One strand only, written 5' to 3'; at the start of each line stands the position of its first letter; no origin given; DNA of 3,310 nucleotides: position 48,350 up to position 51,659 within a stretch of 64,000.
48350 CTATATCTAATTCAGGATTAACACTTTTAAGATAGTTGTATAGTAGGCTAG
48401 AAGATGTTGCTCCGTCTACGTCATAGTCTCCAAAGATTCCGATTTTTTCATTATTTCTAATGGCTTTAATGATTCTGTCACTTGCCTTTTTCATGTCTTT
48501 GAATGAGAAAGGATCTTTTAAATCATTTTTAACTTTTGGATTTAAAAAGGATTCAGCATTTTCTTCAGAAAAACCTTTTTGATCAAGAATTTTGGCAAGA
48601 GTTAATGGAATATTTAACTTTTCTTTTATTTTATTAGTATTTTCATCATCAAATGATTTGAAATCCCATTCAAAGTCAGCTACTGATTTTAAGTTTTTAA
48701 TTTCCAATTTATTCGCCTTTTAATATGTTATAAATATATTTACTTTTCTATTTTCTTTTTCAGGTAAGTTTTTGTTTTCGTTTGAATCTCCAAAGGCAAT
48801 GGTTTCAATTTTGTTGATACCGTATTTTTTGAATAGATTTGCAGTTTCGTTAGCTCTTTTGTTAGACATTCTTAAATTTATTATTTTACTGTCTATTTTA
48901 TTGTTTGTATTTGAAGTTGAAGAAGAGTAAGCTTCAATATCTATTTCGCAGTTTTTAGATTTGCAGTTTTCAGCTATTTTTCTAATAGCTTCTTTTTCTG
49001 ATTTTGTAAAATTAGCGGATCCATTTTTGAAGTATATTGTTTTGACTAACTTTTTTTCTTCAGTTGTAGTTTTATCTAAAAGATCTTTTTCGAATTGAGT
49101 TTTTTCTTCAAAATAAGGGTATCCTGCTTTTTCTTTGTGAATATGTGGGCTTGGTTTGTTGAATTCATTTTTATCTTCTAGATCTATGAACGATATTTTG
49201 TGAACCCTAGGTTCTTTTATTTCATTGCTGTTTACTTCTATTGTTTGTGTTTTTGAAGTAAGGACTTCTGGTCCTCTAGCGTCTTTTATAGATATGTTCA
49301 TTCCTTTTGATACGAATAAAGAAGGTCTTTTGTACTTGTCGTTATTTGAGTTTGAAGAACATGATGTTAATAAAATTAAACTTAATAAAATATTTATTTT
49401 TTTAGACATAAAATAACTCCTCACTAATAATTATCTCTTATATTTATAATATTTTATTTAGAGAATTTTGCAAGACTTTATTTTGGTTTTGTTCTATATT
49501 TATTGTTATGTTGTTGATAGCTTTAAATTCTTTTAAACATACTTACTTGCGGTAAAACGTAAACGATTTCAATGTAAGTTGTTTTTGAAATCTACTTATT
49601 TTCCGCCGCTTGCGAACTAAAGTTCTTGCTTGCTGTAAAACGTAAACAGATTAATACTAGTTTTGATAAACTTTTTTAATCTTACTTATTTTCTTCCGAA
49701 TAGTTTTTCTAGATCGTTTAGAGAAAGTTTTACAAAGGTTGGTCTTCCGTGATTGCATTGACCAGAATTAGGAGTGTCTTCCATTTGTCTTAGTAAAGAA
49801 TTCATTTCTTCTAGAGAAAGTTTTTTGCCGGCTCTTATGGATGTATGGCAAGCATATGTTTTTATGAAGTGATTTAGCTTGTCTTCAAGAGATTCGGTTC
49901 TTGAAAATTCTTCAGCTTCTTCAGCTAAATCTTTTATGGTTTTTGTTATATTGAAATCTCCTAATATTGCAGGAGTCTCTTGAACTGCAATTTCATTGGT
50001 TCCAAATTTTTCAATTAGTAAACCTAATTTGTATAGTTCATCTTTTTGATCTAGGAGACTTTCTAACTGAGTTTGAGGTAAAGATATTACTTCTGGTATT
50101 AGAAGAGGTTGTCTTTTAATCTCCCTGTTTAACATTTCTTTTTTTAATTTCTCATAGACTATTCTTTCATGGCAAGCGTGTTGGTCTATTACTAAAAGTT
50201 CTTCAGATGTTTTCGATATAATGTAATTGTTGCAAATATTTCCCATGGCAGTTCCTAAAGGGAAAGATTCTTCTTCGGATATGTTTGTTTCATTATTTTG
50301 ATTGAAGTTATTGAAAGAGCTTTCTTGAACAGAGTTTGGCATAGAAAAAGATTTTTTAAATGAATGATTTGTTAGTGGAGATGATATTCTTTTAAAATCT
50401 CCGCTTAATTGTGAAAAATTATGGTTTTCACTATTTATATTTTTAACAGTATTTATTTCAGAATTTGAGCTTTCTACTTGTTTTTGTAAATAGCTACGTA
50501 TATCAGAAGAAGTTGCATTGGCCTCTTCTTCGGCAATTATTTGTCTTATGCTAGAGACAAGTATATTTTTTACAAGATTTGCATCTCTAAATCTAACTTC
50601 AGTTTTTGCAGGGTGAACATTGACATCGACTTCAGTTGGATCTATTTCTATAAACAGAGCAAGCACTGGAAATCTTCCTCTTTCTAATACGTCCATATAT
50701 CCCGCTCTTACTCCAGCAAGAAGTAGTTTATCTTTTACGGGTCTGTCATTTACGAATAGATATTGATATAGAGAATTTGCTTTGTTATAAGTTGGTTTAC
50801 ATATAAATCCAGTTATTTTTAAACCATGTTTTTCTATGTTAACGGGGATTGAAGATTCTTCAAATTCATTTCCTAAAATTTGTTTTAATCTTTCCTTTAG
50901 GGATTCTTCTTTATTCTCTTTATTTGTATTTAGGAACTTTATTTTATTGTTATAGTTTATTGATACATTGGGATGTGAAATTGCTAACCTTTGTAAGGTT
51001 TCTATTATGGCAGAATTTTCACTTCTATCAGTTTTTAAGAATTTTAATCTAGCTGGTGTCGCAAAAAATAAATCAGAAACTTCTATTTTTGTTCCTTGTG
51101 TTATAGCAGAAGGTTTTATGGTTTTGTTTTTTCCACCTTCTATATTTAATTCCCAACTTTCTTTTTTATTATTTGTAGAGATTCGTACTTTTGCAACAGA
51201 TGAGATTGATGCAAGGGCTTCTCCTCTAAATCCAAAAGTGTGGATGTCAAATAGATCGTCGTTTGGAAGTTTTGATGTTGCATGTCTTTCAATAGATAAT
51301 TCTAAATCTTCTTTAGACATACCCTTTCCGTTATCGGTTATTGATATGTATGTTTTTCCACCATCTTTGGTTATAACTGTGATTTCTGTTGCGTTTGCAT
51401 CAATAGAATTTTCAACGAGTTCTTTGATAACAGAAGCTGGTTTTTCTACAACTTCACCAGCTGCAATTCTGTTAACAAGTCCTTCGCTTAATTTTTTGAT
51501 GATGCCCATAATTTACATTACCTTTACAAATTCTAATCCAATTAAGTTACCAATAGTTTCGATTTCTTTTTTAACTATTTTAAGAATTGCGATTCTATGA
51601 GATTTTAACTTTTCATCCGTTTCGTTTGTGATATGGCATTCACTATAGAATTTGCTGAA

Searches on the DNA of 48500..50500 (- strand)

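Call 5: search_rna_families(source=window, start=48500, end=50500, threshold=evalue, max_evalue=10)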
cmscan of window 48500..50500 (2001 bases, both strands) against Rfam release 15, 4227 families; matches with E-value up to 10: 6.
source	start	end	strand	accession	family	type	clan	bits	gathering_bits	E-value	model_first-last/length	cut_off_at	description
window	49624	49678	-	RF02286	TtnuCD9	Gene; snRNA; snoRNA; CD-box;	-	21.4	70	7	1-55/55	no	Tetrahymena snoRNA TtnuCD9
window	48561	48654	-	RF01428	snoR128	Gene; snRNA; snoRNA; CD-box;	-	20.8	40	8.2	1-91/91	no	small nucleolar RNA snoR128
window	49796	49930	-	RF02731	JA03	Gene; sRNA;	-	19.7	44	0.13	1-274/274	no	Aggregatibacter sRNA JA03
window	49288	49371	+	RF01596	plasmodium_snoR20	Gene; snRNA; snoRNA; CD-box;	-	17.4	45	3.4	1-82/82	no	small nucleolar RNA snoR20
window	49744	49824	+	RF02171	RFPL3-AS1_1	Gene; lncRNA;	-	13.2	70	3.7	1-88/88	no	RFPL3 antisense RNA 1 conserved region 1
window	48517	48581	+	RF01673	PhrS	Gene; sRNA;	-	12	37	4.4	1-212/212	no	PhrS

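Call 41: search_dna_similar(query=window:49505-49700:-, collection=plasmids, mode=distant, max_evalue=1, max_rows=10)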
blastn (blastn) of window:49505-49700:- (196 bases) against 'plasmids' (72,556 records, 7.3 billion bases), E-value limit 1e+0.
Records with a match: 3; places in all: 3; records where one place covers at least 80% of the query: 0.
Best place of each record, by identity: 90-95% 1; 80-90% 1; 60-80% 1.
By first word of the organism name: Bacillus 1; Malaciobacter 1; Alkaliphilus 1.
By predicted mobility (MOB-suite, as given by PLSDB): non-mobilizable 3.
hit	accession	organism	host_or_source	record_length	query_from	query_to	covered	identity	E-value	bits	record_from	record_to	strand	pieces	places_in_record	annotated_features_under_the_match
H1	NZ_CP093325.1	Bacillus sp. N5-665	whole organism,peat soil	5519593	4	53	26%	79.2%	6e-1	41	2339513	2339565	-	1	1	none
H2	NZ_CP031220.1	Malaciobacter mytili LMG 24559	cell culture,Mussels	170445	15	50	18%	86.1%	2e-1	44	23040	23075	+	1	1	DNA cytosine methyltransferase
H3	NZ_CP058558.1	Alkaliphilus sp. B6464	-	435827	13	44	16%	90.9%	2e-1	44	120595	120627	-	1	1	hypothetical protein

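Call 42: search_dna_similar(query=window:49505-49700:-, collection=phages, mode=distant, max_evalue=1, max_rows=10)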
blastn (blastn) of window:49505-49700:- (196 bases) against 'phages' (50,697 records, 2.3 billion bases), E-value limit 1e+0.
Records with a match: 22; places in all: 22; records where one place covers at least 80% of the query: 0.
Best place of each record, by identity: >=99% 1; 90-95% 11; 80-90% 9; 60-80% 1.
By first word of the organism name: Prevotella 9; Erwinia 6; Yersinia 3; Serratia 2; bajarodmic 1; Staphylococcus 1.
By host as written in the record: Prevotella sp. 9; - 4; Erwinia amylovora SNUABM_01 3; Erwinia amylovora 3; Serratia marcescens UCC2017 2; Staphylococcus warneri PJI isolate 5 1.
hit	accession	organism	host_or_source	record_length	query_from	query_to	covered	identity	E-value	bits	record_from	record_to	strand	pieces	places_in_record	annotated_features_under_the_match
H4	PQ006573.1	bajarodmic virus 448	Neotoma bryanti feces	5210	9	57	25%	79.6%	2e-1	41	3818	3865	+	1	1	hypothetical protein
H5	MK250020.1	Prevotella phage Lak-B1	Prevotella sp.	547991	11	51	21%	80.5%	6e-1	39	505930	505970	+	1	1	record has no annotation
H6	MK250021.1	Prevotella phage Lak-B2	Prevotella sp.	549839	11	51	21%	80.5%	6e-1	39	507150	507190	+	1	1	record has no annotation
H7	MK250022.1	Prevotella phage Lak-B3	Prevotella sp.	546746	11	51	21%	80.5%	6e-1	39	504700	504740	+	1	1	record has no annotation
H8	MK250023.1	Prevotella phage Lak-B4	Prevotella sp.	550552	11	51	21%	80.5%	6e-1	39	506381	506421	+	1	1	record has no annotation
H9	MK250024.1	Prevotella phage Lak-B5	Prevotella sp.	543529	11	51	21%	80.5%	6e-1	39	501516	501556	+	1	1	record has no annotation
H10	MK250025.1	Prevotella phage Lak-B6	Prevotella sp.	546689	11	51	21%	80.5%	6e-1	39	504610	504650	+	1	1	record has no annotation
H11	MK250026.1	Prevotella phage Lak-B7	Prevotella sp.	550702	11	51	21%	80.5%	6e-1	39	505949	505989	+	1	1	record has no annotation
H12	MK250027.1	Prevotella phage Lak-B8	Prevotella sp.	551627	11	51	21%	80.5%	6e-1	39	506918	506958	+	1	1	record has no annotation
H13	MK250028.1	Prevotella phage Lak-B9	Prevotella sp.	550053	11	51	21%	80.5%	6e-1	39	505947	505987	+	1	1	record has no annotation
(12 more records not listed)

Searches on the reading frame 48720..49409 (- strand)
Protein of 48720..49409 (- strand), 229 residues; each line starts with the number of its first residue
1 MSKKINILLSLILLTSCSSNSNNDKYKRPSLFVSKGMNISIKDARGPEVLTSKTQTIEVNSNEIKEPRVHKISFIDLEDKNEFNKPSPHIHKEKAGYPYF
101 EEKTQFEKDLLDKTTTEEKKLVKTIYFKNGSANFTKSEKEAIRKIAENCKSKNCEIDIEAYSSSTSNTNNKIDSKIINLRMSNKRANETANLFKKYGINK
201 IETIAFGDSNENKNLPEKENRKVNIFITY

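Call 44: search_protein_families(library=pfam, proteins=[window:48720-49409:-], max_evalue=0.001)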
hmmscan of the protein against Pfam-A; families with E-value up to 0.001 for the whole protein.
window:48720-49409:- (229 aa): 1 family
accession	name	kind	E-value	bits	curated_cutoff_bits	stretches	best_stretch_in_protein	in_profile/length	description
PF00691.25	OmpA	-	2.2e-08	34.8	27.2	1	126-218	1-91/98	OmpA family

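Call 52: find_homologous_proteins(query=window:48720-49409:-, max_evalue=0.00001)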
Query window:48720-49409:- (229 aa): 2 proteins with E <= 0.00001 among 316 candidates.
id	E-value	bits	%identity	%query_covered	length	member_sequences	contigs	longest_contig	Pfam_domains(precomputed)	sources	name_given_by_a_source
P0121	1.7e-139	480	100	100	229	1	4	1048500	PF00691.26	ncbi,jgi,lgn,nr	ncbi:MAG: OmpA family protein [Alphaproteobacteria bacterium]|jgi:outer membrane protein OmpA-like p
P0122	6.3e-86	305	71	100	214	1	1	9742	PF00691.26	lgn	-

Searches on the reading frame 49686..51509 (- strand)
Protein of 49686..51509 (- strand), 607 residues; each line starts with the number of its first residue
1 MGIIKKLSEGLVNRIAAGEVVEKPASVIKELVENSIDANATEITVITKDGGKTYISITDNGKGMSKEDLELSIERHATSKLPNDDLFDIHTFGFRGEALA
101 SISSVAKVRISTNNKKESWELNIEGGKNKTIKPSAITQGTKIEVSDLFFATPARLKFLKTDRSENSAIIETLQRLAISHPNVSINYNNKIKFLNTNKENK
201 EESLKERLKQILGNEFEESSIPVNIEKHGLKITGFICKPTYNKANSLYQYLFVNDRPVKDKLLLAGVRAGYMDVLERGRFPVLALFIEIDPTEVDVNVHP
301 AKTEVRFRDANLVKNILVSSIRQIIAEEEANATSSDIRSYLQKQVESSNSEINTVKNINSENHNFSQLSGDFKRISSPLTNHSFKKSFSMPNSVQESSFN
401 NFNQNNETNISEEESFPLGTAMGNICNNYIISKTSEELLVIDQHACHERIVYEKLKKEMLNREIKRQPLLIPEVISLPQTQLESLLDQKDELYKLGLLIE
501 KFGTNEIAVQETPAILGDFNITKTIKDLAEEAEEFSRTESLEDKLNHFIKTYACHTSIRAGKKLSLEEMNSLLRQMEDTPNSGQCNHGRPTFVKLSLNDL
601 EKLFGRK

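Call 7: find_encoding_contigs(protein=window:49686-51509:-, flank=10000, max_places=10)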
Protein window:49686-51509:- (607 aa): 5 contigs read that carry it; 2 places shown.
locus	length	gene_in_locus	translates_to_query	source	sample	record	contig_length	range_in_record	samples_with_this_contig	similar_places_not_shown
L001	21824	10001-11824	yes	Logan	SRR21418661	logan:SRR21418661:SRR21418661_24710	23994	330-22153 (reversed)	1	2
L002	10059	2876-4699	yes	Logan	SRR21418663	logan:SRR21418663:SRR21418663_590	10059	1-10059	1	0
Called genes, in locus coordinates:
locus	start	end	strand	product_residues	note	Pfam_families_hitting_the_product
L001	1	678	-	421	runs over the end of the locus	PF02689:Herpes_Helicase (faint), PF05970:PIF1, PF13604:AAA_30, PF13245:AAA_19, PF13401:AAA_22 (weak), PF01443:Viral_helicase1 (faint), PF21530:Pif1_2B_dom (faint)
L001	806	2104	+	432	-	PF06068:TIP49 (weak), PF05496:RuvB_N, PF00158:Sigma54_activat (faint), PF00004:AAA, PF07728:AAA_5 (weak), PF13173:AAA_14 (weak), PF16193:AAA_assoc_2, PF12002:MgsA_C, +2 more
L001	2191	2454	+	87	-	PF01880:Desulfoferrodox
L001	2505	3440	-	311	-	PF13188:PAS_8 (weak), PF13426:PAS_9, PF00990:GGDEF, PF24898:GGDEF_GdpP (weak)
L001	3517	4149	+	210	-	PF00814:TsaD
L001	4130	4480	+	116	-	PF00583:Acetyltransf_1, PF13673:Acetyltransf_10, PF13508:Acetyltransf_7, PF08445:FR47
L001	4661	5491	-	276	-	PF00106:adh_short, PF13561:adh_short_C2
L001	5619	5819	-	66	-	PF00313:CSD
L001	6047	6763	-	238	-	PF20772:TACO1_YebC_N, PF01709:Transcrip_reg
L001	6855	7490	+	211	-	PF01330:RuvA_N, PF14520:HHH_5, PF07499:RuvA_C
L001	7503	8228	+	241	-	PF04402:SIMPL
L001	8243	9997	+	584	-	PF03485:Arg_tRNA_synt_N, PF00750:tRNA-synt_1d, PF05746:DALR_1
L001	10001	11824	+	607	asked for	PF02518:HATPase_c, PF13589:HATPase_c_3, PF01119:DNA_mis_repair, PF08676:MutL_C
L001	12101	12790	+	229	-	PF00691:OmpA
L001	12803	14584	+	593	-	PF01368:DHH, PF02272:DHHA1, PF17768:RecJ_OB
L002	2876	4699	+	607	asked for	PF02518:HATPase_c, PF13589:HATPase_c_3, PF01119:DNA_mis_repair, PF08676:MutL_C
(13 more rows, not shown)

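Call 8: find_related_loci(query=window:49686-51509:-, collection=genome_contigs, flank=6000)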
Query window:49686-51509:- (607 aa) in genome_contigs; peptide patterns used: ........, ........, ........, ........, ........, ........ (x = any residue, [..] = any of these).
57 stretches matched a pattern; 1 encode a relative of the query (tblastn E <= 1e-3); 1 distinct loci.
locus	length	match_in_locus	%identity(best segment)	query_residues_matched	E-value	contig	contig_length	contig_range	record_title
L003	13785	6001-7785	47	4-607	0e+0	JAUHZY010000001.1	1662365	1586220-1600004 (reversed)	MAG: Alphaproteobacteria bacterium isolate 5_bin.19 NODE_1_length_1662365_cov_10.328651, whole genome shotgun sequence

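Call 11: find_related_loci(query=window:49686-51509:-, collection=metagenome_contigs, flank=4000)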
Query window:49686-51509:- (607 aa) in metagenome_contigs; peptide patterns used: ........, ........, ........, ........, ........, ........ (x = any residue, [..] = any of these).
100 stretches matched a pattern, but none encodes a relative of the query by tblastn (E <= 1e-3).

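Call 12: find_homologous_proteins(query=window:49686-51509:-, max_evalue=1e-60)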
Query window:49686-51509:- (607 aa): 7997 proteins with E <= 1e-60 among 8000 candidates; the best 120 are listed.
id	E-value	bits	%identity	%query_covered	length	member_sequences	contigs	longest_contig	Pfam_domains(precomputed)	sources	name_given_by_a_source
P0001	0.0e+0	1317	100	100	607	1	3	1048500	PF01119.26,PF08676.17,PF02518.32,PF13589.13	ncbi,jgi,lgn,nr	ncbi:MAG: DNA mismatch repair endonuclease MutL [Alphaproteobacteria bacterium]|jgi:DNA mismatch rep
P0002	0.0e+0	1157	87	100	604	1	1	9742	PF01119.26,PF08676.17,PF02518.32,PF13589.13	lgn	-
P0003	1.1e-176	607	47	100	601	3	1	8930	PF01119.26,PF08676.17,PF02518.32,PF13589.13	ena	-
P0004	2.8e-175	602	47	99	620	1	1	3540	PF01119.26,PF08676.17,PF02518.32,PF13589.13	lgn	-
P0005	1.1e-173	597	48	99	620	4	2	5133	PF01119.26,PF08676.17,PF02518.32,PF13589.13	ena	-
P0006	2.2e-173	596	46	100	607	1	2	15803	PF01119.26,PF08676.17,PF02518.32,PF13589.13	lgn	-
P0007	8.4e-173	594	48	100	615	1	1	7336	PF01119.26,PF08676.17,PF02518.32,PF13589.13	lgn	-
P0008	2.5e-172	593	48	100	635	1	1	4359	PF01119.26,PF08676.17,PF02518.32,PF13589.13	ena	-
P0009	3.6e-172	592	45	100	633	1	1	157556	PF01119.26,PF08676.17,PF02518.32,PF13589.13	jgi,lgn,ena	-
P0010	1.9e-171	590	45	100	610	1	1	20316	PF01119.26,PF08676.17,PF02518.32,PF13589.13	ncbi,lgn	ncbi:MAG: DNA mismatch repair endonuclease MutL [Pseudomonadota bacterium]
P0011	2.6e-171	589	47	100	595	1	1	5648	PF01119.26,PF08676.17,PF02518.32,PF13589.13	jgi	-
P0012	2.8e-171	589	45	100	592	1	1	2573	PF01119.26,PF08676.17,PF02518.32,PF13589.13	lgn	-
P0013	3.5e-171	589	48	100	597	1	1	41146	PF01119.26,PF08676.17,PF02518.32,PF13589.13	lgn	-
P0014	5.4e-171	588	48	100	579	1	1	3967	PF01119.26,PF08676.17,PF02518.32,PF13589.13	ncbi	-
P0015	9.7e-171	587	48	100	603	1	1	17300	PF01119.26,PF08676.17,PF02518.32,PF13589.13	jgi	jgi:DNA mismatch repair protein MutL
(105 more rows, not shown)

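Call 13: find_encoding_contigs(protein=P0002, flank=10000, max_places=6)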
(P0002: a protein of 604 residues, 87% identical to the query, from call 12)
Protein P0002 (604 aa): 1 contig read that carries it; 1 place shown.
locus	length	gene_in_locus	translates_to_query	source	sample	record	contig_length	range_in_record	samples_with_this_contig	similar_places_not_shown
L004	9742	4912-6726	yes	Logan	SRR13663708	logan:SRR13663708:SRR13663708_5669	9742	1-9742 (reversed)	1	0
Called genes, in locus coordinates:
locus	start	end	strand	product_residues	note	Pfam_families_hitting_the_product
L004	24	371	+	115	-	PF00583:Acetyltransf_1, PF13302:Acetyltransf_3 (weak), PF13673:Acetyltransf_10, PF13508:Acetyltransf_7, PF08445:FR47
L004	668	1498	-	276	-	PF00106:adh_short, PF13561:adh_short_C2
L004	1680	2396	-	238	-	PF20772:TACO1_YebC_N, PF01709:Transcrip_reg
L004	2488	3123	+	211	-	PF01330:RuvA_N, PF14520:HHH_5, PF07499:RuvA_C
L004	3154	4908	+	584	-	PF03485:Arg_tRNA_synt_N, PF00750:tRNA-synt_1d, PF05746:DALR_1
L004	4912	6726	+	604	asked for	PF02518:HATPase_c, PF13589:HATPase_c_3, PF01119:DNA_mis_repair, PF08676:MutL_C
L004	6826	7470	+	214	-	PF00691:OmpA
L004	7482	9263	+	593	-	PF01368:DHH, PF02272:DHHA1, PF17768:RecJ_OB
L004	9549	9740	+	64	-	?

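Call 59: list_cluster_members(proteins=[P0001, P0121])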
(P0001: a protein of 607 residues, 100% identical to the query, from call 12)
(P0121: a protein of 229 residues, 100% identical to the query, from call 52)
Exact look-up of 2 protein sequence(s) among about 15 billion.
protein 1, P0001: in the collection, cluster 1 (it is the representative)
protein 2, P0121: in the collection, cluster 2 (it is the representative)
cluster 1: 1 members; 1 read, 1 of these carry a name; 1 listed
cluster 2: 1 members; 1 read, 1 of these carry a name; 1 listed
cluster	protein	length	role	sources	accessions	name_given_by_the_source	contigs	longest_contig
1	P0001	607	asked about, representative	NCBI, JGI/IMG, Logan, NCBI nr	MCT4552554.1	MAG: DNA mismatch repair endonuclease MutL [Alphaproteobacteria bacterium] | DNA mismatch repair protein MutL | DNA mismatch repair endonuclease MutL [Alphaproteobacteria bacterium]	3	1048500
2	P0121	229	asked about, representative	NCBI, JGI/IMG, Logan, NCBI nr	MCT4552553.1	MAG: OmpA family protein [Alphaproteobacteria bacterium] | outer membrane protein OmpA-like peptidoglycan-associated protein | OmpA family protein [Alphaproteobacteria bacterium]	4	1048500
